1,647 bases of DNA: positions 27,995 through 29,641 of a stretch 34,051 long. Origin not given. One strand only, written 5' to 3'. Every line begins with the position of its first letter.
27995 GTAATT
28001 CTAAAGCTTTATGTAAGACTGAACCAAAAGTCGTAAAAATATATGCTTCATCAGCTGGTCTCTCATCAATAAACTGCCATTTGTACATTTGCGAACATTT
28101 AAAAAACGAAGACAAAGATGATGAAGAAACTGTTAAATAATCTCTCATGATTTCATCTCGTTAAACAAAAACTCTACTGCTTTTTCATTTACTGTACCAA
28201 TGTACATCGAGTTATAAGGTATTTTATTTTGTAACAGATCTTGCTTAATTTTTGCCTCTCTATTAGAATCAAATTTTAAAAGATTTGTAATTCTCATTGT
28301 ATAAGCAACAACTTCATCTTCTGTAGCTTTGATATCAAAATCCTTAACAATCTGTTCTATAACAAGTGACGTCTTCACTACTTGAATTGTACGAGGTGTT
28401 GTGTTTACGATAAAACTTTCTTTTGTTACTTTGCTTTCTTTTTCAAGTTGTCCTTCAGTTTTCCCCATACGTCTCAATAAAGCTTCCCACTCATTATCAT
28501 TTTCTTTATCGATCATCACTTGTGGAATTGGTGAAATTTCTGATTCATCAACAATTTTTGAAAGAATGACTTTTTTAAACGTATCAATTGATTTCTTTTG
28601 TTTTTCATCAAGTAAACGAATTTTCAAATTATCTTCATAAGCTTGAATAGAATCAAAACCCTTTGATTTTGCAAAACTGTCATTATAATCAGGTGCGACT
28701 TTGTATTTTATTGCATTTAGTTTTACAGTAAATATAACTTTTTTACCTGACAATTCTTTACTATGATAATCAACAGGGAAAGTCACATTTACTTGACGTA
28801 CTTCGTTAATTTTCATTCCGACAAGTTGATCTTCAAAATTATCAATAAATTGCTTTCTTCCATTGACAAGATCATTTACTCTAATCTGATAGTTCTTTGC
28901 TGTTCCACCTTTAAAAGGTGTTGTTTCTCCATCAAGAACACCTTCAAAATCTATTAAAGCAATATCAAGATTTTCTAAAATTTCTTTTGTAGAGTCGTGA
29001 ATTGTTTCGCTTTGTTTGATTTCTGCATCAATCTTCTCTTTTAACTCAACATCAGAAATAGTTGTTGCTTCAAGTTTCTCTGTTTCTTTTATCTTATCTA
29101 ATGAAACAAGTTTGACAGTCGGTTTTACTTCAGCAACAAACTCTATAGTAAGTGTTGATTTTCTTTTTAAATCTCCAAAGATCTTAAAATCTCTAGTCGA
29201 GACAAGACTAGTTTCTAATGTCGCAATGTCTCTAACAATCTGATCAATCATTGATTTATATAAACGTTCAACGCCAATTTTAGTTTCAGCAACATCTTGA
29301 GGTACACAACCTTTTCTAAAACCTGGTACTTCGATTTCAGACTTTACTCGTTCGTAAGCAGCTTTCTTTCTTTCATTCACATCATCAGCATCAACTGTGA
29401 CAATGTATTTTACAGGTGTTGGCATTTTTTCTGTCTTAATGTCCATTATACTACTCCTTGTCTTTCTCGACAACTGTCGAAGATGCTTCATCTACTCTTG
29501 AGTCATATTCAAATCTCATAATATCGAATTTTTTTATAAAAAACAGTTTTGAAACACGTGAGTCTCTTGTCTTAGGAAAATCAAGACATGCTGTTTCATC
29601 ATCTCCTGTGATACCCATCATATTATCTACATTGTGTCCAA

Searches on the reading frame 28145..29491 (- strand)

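Call 42: search_protein_families(library=pfam, proteins=[window:28145-29491:-], max_evalue=0.001)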
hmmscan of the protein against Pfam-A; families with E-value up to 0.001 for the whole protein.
window:28145-29491:- (448 aa): 3 families
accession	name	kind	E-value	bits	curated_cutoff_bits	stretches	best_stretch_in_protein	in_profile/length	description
PF05697.18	Trigger_N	-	5.3e-17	62.9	22.2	1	16-155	1-142/144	Bacterial trigger factor protein (TF)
PF05698.19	Trigger_C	-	9.6e-14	52.2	22.7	1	282-443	2-161/162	Bacterial trigger factor protein (TF) C-terminus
PF00254.34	FKBP_C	-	8.8e-13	48.8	21.1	1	172-258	5-93/94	FKBP-type peptidyl-prolyl cis-trans isomerase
